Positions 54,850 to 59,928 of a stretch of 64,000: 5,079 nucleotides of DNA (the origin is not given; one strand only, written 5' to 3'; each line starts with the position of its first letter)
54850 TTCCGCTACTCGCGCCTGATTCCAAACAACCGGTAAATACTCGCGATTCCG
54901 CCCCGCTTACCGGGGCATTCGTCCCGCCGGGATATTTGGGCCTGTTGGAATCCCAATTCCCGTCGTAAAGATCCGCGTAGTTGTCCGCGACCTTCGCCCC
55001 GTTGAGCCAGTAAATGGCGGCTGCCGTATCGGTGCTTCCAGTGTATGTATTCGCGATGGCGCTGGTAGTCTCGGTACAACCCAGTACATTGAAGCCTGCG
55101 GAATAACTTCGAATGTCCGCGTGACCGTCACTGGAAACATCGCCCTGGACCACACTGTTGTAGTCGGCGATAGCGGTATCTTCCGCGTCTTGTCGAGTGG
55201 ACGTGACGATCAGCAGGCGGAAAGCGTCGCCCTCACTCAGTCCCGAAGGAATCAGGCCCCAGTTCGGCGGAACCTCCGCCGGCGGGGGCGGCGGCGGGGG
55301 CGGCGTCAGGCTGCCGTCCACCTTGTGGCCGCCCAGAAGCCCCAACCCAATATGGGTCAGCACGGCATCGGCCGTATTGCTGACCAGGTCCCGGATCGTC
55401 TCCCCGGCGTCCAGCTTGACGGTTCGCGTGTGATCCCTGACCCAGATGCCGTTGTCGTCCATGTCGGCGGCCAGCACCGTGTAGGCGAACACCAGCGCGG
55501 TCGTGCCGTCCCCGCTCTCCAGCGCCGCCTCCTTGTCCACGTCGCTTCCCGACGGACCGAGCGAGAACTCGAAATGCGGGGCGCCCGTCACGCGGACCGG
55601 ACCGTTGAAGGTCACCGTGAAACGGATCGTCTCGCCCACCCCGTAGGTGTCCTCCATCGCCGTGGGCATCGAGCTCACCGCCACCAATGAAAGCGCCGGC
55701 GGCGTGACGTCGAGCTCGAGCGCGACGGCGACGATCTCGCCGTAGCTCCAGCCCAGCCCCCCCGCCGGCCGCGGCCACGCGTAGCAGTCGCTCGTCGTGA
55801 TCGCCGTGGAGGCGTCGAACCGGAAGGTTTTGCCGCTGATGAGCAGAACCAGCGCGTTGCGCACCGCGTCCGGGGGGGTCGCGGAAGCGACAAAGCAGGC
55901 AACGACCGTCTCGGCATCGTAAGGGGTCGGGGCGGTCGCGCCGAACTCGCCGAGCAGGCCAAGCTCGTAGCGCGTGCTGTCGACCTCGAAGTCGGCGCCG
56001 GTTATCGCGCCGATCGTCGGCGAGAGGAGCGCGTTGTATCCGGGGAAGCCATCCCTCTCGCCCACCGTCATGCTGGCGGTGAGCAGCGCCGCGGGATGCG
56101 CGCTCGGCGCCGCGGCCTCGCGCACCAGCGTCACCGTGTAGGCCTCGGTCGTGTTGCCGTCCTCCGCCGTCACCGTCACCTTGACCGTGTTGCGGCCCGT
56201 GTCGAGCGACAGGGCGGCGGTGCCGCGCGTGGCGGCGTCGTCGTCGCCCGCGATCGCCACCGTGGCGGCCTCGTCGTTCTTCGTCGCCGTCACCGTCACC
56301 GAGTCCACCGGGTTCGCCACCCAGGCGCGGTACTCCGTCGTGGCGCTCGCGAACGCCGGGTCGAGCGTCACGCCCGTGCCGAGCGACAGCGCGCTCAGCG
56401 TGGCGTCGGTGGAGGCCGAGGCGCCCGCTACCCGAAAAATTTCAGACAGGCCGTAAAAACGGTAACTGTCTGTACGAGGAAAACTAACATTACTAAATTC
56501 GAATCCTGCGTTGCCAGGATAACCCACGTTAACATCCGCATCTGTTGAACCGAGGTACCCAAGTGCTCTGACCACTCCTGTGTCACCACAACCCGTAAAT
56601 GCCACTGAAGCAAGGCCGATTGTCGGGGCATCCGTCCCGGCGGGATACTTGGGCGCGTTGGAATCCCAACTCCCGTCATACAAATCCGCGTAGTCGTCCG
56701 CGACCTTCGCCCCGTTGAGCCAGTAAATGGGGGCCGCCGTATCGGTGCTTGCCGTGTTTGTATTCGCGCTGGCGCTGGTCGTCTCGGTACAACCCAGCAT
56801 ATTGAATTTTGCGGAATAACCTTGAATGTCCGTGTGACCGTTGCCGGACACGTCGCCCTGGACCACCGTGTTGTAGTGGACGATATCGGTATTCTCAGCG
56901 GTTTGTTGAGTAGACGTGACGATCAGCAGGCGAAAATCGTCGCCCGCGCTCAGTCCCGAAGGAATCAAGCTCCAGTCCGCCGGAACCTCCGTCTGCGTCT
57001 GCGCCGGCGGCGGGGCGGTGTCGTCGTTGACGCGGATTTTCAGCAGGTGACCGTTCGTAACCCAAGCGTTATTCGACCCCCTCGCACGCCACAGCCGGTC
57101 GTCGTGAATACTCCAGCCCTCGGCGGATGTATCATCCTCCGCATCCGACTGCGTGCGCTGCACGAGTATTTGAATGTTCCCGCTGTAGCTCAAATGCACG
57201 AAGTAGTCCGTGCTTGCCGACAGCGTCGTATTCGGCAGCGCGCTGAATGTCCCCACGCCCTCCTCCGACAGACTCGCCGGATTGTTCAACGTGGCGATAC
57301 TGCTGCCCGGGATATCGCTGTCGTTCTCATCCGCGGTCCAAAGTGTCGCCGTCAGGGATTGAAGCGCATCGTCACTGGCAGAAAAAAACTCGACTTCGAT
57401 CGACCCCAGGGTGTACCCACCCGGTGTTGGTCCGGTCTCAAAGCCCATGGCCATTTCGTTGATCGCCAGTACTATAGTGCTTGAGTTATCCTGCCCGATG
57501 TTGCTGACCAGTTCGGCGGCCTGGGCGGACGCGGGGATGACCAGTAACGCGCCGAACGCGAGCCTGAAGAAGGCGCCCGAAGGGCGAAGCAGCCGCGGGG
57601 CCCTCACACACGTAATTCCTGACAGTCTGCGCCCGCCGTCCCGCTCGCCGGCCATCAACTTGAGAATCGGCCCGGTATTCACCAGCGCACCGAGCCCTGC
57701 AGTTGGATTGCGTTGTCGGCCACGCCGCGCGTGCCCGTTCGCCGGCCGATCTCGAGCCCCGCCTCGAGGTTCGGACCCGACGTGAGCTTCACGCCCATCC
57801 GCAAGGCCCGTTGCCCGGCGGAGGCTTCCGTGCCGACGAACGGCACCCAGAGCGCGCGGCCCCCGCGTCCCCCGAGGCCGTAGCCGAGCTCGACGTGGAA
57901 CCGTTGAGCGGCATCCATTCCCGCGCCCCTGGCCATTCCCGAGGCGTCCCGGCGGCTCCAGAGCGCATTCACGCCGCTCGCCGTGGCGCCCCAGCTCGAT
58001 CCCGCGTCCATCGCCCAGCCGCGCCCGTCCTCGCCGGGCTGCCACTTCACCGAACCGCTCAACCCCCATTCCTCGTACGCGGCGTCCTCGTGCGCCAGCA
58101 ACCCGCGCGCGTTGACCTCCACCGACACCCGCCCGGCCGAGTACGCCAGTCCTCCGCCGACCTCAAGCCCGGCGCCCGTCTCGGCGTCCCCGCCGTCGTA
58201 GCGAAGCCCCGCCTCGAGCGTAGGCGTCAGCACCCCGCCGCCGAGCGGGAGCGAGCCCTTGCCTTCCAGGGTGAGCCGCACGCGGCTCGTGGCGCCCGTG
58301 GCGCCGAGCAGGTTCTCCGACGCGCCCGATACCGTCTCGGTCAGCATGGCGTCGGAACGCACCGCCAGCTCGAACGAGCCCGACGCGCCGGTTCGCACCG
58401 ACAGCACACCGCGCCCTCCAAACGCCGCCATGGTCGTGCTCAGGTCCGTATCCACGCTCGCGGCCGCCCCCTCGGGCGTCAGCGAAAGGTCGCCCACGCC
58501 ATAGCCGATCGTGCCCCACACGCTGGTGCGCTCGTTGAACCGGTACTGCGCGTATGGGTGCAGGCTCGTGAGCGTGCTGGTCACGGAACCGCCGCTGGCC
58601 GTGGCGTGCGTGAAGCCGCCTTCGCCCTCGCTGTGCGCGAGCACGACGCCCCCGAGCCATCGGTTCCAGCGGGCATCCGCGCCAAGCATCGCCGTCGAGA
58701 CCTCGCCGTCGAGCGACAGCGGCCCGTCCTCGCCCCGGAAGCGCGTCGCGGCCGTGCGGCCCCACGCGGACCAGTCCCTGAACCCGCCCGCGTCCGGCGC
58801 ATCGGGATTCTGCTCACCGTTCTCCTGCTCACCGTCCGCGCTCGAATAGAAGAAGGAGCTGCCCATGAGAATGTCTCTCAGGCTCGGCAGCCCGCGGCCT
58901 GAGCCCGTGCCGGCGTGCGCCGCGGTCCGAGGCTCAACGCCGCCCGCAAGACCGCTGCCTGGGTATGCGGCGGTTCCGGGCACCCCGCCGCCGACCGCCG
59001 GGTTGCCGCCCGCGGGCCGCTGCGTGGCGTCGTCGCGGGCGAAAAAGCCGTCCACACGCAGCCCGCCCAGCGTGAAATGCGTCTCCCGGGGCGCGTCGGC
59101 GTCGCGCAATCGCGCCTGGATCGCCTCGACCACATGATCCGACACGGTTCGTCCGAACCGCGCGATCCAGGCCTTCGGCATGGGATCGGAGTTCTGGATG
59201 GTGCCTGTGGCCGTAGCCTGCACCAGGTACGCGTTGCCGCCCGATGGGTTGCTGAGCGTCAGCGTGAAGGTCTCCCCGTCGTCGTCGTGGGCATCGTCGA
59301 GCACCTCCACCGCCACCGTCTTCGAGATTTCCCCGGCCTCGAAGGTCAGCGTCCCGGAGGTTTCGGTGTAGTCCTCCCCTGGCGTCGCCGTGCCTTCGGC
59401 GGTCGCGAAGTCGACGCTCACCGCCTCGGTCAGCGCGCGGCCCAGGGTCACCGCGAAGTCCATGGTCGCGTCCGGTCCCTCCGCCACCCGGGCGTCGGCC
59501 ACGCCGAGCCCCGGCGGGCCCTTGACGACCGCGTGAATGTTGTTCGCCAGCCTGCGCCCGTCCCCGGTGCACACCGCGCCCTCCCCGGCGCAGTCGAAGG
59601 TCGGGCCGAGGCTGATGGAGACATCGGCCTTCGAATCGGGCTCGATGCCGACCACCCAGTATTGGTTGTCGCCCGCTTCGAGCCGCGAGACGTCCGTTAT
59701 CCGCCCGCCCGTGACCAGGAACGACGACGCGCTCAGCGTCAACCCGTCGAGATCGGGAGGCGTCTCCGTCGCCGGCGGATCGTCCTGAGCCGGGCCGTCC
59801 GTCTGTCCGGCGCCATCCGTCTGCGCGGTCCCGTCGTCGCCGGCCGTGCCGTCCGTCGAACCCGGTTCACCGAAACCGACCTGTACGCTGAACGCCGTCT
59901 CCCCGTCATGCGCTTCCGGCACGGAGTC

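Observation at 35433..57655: A 22.2-kb gene that becomes one 7,391-codon autotransporter adhesin if 50 nt are removed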

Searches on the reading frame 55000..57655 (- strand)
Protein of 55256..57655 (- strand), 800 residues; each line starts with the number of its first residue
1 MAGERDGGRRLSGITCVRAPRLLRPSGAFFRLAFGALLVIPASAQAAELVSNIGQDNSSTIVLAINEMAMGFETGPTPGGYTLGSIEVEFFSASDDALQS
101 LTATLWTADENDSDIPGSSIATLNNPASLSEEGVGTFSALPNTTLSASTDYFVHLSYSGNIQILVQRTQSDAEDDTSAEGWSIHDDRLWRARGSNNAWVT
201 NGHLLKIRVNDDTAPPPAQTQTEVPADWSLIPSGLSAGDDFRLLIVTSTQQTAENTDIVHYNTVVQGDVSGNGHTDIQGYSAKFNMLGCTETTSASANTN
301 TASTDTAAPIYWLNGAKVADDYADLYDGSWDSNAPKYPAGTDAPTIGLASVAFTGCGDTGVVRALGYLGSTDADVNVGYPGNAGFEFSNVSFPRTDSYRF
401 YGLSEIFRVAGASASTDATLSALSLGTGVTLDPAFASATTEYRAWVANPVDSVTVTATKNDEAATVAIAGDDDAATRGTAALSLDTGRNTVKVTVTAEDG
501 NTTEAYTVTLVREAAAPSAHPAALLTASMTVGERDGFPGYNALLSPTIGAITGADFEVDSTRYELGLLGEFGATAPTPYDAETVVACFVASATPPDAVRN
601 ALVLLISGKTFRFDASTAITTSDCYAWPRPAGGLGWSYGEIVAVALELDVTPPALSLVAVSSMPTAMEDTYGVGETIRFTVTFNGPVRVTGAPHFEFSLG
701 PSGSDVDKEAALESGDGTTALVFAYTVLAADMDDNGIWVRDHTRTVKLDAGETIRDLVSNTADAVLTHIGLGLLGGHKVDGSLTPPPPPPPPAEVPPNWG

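Call 10: search_protein_families(library=pfam, proteins=[window:55000-57655:-], max_evalue=1)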
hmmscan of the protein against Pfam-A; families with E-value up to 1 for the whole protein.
window:55000-57655:- (885 aa): 3 families
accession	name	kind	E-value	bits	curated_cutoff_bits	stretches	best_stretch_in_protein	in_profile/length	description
PF12733.13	Cadherin-like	-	6.8e-19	68.6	24.2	1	430-513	5-89/89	Cadherin-like beta sandwich domain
PF09136.16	Glucodextran_B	-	0.087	13.2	27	1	452-508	18-79/83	Glucodextranase, domain B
PF04234.18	CopC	-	0.19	13.2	23.3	1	427-504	11-85/92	CopC domain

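Call 12: search_protein_families(library=ncbifam, proteins=[window:55000-57655:-], max_evalue=1)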
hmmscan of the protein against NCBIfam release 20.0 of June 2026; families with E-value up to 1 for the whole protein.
window:55000-57655:- (885 aa): 1 family
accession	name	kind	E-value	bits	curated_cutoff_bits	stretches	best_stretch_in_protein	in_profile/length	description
NF041539.1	choice_anch_R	domain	8.4e-21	74.6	30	1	51-210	1-153/155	choice-of-anchor R domain-containing protein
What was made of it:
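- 57026..57505 (-): Choice-of-anchor R domain (NF041539). call 12 (E = 8e-21, residues 51-210)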

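Call 30: find_homologous_proteins(query=window:55256-57655:-, max_evalue=0.00001)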
Query window:55256-57655:- (800 aa): 481 proteins with E <= 0.00001 among 8000 candidates; the best 120 are listed.
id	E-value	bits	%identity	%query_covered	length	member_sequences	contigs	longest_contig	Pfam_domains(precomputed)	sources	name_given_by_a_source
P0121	7.1e-169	582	48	35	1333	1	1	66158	PF12733.14,PF03160.21,PF00041.28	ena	-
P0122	4.7e-158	546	44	33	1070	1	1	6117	PF12733.14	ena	-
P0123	1.1e-155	538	47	36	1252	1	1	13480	PF12733.14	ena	-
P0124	1.4e-154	535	42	39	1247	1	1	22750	PF12733.14,PF16439.11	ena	-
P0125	8.4e-154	532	48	35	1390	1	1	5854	PF12733.14,PF25059.2,PF03160.21,PF00041.28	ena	-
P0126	2.1e-140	488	40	25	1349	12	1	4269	PF10672.16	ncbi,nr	ncbi:MAG: hypothetical protein F4Y66_09440, partial [Acidimicrobiales bacterium]|nr:hypothetical pro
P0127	1.1e-138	482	41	59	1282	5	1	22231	PF12733.14,PF00041.28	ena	-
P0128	6.5e-138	479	41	40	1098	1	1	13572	PF12733.14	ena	-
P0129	1.7e-137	478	45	37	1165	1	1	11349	PF12733.14,PF23197.2,PF00041.28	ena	-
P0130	9.5e-136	472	46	35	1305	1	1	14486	PF12733.14,PF25059.2,PF03160.21,PF25788.3,PF00041.28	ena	-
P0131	4.9e-133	463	41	40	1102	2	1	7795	PF12733.14,PF00041.28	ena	-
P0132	6.2e-129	450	41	40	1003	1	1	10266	PF12733.14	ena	-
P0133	2.1e-127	445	41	28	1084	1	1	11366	PF01108.24,PF25059.2,PF00028.24,PF25788.3,PF00041.28,PF16656.12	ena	-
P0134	1.4e-125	439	53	12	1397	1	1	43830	PF12733.14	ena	-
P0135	4.2e-124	434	45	37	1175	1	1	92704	PF12733.14,PF00041.28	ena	-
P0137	1.6e-118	415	41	38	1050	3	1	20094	PF12733.14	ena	-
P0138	1.5e-115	405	40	56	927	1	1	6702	PF12733.14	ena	-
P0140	1.8e-112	395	43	40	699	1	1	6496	PF12733.14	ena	-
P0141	1.8e-112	395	45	21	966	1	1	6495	PF12733.14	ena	-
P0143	3.0e-111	391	43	23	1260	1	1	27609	PF12733.14,PF00041.28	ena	-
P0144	3.2e-110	388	45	27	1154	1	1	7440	PF12733.14,PF00041.28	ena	-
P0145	2.4e-109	385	49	25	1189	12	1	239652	PF12733.14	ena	-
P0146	2.4e-104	368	44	41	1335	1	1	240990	PF12733.14,PF25059.2,PF03160.21,PF00041.28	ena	-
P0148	2.4e-93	332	45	40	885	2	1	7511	PF12733.14,PF13753.13,PF00041.28,PF16656.12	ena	-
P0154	9.0e-89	317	43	39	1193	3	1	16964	PF12733.14,PF00041.28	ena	-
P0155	1.4e-87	313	41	37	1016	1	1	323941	PF12733.14,PF03160.21,PF13860.13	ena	-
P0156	3.4e-87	312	45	35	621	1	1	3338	PF12733.14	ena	-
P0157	8.8e-87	310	39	47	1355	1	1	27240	PF12733.14,PF04151.22,PF03160.21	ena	-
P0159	1.5e-86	310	37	39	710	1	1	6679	PF12733.14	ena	-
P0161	1.9e-85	306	41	25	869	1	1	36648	PF12733.14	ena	-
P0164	3.6e-81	292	48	12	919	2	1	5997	PF12733.14,PF09136.17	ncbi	ncbi:MAG: cadherin-like beta sandwich domain-containing protein, partial [Proteobacteria bacterium]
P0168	1.5e-80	290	41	31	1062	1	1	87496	PF12733.14,PF25788.3,PF00041.28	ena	-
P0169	9.5e-80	287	42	49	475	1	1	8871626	PF12733.14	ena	-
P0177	2.9e-77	279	37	54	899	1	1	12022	PF12733.14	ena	-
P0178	1.1e-76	277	38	41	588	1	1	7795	PF12733.14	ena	-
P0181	3.6e-76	275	41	38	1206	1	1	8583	PF12733.14,PF00041.28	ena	-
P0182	5.4e-76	275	44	32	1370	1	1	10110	PF12733.14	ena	-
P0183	1.6e-75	273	43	24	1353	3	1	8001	PF12733.14,PF03160.21,PF19755.5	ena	-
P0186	3.4e-74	269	40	44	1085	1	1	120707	PF12733.14,PF25059.2,PF00041.28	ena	-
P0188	2.2e-73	266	44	14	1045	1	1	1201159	PF12733.14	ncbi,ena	-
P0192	2.5e-72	263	45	15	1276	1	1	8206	PF12733.14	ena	-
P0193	4.5e-72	262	41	26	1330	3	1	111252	PF12733.14,PF25059.2,PF23197.2,PF00041.28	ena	-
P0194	1.8e-71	260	45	26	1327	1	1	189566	PF12733.14,PF00041.28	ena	-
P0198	2.2e-69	253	56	30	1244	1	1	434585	PF12733.14,PF03160.21,PF13753.13,PF00041.28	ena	-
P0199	3.4e-69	252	44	32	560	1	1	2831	PF12733.14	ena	-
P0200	2.4e-68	249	57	11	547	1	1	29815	PF12733.14,PF07495.20,PF27332.1,PF22820.3,PF10696.15,PF18116.8,PF19755.5,PF17845.8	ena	-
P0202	8.8e-68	248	41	28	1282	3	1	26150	PF12733.14,PF00041.28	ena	-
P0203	1.5e-67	247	50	11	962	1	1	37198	PF12733.14,PF05845.18,PF19755.5,PF03923.19,PF00041.28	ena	-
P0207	2.5e-67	246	34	78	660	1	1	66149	PF12733.14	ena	-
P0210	2.2e-66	243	44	37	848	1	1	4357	PF12733.14,PF22729.2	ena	-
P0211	3.5e-66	242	48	13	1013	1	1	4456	PF12733.14,PF24249.2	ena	-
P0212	4.1e-66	242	38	36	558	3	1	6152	PF12733.14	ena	-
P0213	1.2e-65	241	38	25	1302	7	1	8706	PF12733.14,PF13753.13,PF00041.28,PF16656.12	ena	-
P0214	1.2e-65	240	43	24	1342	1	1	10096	PF12733.14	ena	-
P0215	1.5e-65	240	37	50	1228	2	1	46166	PF12733.14,PF04151.22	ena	-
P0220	9.2e-65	238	45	18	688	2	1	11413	PF12733.14,PF19755.5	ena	-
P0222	1.3e-64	237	42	14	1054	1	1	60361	PF12733.14,PF23951.2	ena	-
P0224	2.7e-64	236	46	13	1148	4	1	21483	PF12733.14,PF19755.5,PF03923.19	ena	-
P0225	3.9e-64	235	39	40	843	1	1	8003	PF12733.14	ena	-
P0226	1.7e-63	233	44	20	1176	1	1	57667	PF12733.14,PF04151.22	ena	-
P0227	3.0e-63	233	43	18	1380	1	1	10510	PF12733.14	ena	-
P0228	3.5e-63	232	39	57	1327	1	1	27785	PF12733.14,PF25059.2,PF03160.21,PF25788.3,PF00041.28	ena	-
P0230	3.7e-62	229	40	19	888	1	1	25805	PF12733.14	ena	-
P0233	1.8e-61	227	45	37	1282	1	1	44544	PF12733.14,PF03160.21,PF00041.28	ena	-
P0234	4.4e-61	225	41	51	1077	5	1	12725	PF12733.14,PF00041.28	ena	-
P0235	5.3e-61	225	36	23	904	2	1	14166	PF12733.14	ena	-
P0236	7.0e-61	225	56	12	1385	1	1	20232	PF12733.14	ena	-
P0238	2.7e-60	223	42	25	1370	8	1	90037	PF12733.14,PF25059.2,PF25788.3,PF00041.28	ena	-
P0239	3.4e-60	222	40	16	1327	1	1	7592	PF12733.14,PF13306.13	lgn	-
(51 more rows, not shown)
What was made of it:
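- Tried and rejected: All listed lengths were under 1,400 aa, so it said nothing about full-length orthologs (call 30).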

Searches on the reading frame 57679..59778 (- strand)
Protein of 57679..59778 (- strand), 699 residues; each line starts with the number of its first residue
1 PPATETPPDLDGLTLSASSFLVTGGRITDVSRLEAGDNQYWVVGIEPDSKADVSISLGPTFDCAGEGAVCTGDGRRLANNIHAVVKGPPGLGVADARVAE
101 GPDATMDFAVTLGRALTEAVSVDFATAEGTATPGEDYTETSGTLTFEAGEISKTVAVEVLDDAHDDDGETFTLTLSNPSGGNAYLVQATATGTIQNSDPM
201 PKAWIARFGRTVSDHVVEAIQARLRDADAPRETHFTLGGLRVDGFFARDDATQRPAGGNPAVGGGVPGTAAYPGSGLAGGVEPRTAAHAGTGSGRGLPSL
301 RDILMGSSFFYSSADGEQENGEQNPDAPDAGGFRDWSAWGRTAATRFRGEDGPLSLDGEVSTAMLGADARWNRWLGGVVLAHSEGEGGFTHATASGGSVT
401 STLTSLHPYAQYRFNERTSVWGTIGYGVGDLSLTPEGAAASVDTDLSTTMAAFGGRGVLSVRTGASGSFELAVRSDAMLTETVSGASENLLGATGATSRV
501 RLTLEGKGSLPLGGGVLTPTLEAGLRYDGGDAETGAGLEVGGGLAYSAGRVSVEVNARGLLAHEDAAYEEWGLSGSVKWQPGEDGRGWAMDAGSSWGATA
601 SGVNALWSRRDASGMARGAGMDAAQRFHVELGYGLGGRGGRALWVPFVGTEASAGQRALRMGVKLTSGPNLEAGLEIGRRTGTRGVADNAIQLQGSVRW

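Call 12: search_protein_families(library=ncbifam, proteins=[window:57679-59778:-], max_evalue=1)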
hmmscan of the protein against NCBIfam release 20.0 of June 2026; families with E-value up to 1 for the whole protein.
window:57679-59778:- (699 aa): 2 families
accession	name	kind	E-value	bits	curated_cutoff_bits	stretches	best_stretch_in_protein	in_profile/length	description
TIGR00845.1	caca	equivalog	4.1e-11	41.4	679.85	1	112-182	420-490/921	sodium/calcium exchanger 1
NF038115.1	SVAGG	subfamily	2.4e-07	30.1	150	1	105-176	281-355/407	SVAGG family GlyGly-CTERM protein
